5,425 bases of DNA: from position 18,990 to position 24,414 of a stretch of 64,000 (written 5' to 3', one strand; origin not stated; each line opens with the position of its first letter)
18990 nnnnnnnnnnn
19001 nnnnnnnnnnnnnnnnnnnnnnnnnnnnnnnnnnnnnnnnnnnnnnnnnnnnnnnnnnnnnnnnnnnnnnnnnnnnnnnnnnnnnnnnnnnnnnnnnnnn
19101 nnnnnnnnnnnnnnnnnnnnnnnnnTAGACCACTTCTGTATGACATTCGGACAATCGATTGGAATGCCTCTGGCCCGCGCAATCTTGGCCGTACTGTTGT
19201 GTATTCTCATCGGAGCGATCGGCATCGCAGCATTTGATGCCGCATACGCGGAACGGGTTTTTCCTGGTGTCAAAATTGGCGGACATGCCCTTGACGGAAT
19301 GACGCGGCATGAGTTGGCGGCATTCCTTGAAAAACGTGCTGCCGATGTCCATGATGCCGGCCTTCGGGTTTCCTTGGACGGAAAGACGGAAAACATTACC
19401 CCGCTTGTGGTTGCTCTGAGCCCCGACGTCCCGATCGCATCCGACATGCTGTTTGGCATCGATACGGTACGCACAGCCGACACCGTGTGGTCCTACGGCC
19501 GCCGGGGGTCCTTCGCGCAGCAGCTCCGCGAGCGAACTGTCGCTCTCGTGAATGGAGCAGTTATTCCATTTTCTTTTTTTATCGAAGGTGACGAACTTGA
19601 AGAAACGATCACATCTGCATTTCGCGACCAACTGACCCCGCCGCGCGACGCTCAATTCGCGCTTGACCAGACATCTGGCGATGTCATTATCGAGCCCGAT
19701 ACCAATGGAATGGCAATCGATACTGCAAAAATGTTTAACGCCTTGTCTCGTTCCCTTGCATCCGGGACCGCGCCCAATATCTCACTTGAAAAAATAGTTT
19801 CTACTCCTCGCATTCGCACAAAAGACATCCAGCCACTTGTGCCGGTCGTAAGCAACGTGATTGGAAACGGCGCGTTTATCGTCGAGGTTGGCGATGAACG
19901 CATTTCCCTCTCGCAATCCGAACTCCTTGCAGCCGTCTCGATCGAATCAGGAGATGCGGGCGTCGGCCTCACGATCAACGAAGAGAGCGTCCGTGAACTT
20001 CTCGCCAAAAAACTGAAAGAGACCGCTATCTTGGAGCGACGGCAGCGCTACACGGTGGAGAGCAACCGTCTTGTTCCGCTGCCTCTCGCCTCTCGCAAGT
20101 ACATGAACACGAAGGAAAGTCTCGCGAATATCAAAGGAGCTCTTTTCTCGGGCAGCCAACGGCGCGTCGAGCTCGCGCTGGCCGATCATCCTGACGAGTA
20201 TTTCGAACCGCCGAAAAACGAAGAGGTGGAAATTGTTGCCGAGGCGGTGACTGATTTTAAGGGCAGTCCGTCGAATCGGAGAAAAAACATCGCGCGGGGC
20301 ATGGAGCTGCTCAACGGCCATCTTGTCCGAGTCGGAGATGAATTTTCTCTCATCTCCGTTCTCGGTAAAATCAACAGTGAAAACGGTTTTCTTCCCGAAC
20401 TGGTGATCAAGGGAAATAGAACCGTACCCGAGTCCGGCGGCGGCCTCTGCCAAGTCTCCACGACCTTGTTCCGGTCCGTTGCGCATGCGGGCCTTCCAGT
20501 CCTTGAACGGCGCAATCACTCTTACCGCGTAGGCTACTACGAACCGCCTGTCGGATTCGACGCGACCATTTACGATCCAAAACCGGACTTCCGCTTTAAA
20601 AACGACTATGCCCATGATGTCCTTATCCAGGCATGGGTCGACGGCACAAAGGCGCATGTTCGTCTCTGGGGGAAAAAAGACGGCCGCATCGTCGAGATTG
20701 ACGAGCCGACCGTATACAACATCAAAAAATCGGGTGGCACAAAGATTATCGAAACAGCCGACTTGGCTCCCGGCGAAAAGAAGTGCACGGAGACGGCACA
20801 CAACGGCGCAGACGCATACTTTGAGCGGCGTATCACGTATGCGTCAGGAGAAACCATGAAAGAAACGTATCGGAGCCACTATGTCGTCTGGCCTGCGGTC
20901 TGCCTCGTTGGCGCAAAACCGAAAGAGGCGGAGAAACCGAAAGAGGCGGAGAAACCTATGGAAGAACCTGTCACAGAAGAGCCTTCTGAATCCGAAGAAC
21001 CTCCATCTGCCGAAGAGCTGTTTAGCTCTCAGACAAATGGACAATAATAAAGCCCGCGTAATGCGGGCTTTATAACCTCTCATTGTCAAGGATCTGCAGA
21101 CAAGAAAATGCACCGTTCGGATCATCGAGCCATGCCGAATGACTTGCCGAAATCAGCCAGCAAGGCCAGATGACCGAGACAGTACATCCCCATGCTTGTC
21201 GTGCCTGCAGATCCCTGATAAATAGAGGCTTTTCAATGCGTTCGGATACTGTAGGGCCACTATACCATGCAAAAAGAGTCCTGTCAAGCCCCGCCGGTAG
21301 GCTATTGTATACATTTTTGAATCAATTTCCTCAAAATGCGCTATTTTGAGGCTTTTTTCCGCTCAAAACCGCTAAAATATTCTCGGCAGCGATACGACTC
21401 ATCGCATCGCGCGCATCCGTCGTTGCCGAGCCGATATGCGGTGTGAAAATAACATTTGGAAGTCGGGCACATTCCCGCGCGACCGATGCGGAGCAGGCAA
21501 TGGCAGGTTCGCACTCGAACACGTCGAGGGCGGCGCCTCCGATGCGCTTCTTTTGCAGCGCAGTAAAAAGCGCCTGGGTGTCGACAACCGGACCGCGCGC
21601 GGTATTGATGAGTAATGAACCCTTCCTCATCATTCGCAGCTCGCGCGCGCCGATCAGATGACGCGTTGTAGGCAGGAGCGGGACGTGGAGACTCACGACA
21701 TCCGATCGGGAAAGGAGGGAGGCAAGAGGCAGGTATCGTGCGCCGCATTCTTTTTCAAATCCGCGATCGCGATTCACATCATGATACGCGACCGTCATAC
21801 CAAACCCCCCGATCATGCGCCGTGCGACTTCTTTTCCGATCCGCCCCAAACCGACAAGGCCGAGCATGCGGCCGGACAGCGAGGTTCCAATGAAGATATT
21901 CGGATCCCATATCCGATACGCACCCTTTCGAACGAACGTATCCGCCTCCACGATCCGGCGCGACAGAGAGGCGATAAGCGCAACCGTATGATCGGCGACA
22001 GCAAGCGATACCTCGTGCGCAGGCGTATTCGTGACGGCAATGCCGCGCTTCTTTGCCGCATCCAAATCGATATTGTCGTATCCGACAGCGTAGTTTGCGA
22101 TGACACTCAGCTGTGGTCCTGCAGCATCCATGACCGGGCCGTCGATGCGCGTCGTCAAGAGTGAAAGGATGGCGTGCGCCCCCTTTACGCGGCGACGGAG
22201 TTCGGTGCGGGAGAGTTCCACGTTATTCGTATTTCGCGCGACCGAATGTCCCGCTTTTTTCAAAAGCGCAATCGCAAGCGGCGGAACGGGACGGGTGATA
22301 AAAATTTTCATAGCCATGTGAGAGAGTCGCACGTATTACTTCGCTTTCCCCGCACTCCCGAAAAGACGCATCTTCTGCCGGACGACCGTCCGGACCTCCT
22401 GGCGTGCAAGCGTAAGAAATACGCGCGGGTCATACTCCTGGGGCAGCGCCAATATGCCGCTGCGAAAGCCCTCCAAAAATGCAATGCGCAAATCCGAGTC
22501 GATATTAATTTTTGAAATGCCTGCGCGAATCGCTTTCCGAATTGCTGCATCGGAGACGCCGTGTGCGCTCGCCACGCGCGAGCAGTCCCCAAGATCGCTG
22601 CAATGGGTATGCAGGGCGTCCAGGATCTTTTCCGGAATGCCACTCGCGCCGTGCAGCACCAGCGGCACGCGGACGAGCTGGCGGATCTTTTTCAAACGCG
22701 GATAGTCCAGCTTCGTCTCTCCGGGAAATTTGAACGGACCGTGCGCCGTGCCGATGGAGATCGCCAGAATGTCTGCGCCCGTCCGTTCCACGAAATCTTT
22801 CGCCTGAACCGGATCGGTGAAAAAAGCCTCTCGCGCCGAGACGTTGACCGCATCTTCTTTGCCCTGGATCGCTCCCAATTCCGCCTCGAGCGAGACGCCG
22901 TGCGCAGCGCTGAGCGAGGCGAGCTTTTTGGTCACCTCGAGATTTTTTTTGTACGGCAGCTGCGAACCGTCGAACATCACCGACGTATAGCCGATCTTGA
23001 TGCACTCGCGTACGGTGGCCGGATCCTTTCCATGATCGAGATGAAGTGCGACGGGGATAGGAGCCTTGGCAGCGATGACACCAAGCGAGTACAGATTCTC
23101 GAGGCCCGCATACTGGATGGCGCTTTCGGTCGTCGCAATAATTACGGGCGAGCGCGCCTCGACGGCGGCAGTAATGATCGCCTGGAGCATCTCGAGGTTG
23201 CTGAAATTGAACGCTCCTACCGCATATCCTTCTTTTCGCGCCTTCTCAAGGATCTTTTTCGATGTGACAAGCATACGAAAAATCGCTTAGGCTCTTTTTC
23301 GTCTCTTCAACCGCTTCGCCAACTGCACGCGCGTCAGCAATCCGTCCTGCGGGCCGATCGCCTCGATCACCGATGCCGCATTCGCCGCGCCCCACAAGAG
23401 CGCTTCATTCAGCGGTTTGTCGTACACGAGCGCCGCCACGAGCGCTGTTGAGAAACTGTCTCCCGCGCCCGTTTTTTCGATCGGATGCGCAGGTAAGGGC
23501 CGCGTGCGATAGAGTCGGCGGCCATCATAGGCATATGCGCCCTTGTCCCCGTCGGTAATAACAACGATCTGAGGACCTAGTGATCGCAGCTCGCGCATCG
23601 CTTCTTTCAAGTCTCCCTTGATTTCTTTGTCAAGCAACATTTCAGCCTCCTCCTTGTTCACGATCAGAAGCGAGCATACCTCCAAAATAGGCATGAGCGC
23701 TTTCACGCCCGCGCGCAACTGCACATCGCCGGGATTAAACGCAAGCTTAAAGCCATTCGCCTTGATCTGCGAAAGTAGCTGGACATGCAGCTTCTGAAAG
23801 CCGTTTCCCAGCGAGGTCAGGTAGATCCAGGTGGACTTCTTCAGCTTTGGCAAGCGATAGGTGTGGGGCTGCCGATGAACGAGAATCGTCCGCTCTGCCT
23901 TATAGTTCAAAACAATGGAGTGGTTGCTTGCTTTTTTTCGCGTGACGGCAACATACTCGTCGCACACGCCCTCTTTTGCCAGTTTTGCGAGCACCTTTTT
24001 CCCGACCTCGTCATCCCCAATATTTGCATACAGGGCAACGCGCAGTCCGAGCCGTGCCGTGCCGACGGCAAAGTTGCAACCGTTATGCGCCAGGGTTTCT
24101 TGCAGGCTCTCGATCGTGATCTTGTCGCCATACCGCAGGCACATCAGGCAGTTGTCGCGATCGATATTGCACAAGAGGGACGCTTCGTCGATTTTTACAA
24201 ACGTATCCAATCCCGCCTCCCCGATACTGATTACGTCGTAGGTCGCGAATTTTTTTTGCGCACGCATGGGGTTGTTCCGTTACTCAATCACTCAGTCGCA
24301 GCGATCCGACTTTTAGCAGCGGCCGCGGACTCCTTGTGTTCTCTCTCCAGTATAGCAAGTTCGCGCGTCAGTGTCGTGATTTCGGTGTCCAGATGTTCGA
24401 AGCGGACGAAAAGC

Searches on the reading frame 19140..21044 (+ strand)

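Call 21: search_protein_families(library=pfam, proteins=[window:19140-21044:+], max_evalue=0.00001)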
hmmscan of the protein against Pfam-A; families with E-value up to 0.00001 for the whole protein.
window:19140-21044:+ (635 aa): 2 families
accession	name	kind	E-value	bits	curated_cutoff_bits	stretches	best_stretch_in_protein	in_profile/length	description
PF04294.18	VanW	-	3.7e-40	136.9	27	1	379-510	1-130/130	VanW like protein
PF12229.13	PG_binding_4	-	4.3e-11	43.5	22.1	1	111-209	16-111/117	Putative peptidoglycan binding domain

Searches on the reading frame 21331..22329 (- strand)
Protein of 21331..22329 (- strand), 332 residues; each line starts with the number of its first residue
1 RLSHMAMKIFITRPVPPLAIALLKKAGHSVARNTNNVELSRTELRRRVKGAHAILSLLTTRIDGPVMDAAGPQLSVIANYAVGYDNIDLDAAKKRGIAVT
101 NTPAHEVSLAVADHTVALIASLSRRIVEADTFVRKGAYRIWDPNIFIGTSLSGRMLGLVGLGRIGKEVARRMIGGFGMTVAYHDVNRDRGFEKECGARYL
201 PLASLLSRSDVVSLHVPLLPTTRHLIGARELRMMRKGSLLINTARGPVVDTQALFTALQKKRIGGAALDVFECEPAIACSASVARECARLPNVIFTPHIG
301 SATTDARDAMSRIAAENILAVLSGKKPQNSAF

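Call 88: search_protein_families(library=pfam, proteins=[window:21331-22329:-], max_evalue=0.0001)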
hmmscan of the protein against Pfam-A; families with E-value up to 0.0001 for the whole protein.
window:21331-22329:- (332 aa): 2 families
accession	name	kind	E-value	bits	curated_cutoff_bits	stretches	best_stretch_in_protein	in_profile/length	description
PF02826.25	2-Hacid_dh_C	-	5.8e-55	185.8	25.1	1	116-300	1-178/178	D-isomer specific 2-hydroxyacid dehydrogenase, NAD binding domain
PF00389.36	2-Hacid_dh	-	2.7e-31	108.5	24.6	1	9-329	1-131/134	D-isomer specific 2-hydroxyacid dehydrogenase, catalytic domain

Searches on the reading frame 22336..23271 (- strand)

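Call 88: search_protein_families(library=pfam, proteins=[window:22336-23271:-], max_evalue=0.0001)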
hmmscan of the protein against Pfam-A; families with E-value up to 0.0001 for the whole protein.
window:22336-23271:- (311 aa): 1 family
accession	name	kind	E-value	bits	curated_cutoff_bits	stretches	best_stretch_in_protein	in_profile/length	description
PF01116.26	F_bP_aldolase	-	1.1e-96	324.1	25.5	1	2-309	1-277/277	Fructose-bisphosphate aldolase class-II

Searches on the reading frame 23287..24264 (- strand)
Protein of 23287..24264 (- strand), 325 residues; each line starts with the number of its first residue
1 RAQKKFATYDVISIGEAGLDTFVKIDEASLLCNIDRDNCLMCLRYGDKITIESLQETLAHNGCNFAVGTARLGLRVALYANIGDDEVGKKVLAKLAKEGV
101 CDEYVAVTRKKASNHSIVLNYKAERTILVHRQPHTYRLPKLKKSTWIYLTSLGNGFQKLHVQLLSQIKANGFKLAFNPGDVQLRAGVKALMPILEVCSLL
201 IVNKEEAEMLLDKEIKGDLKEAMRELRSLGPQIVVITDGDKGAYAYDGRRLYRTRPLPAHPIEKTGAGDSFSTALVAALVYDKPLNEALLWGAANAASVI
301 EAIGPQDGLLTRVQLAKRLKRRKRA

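Call 88: search_protein_families(library=pfam, proteins=[window:23287-24264:-], max_evalue=0.0001)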
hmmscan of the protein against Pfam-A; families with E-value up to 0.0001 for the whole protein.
window:23287-24264:- (325 aa): 2 families
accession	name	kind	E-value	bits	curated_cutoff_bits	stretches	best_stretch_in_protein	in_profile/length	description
PF00294.29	PfkB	-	8.8e-37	127.5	25.8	1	24-309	6-299/302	pfkB family carbohydrate kinase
PF08543.17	Phos_pyr_kin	-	5.5e-08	32.9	27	1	193-294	116-226/246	Phosphomethylpyrimidine kinase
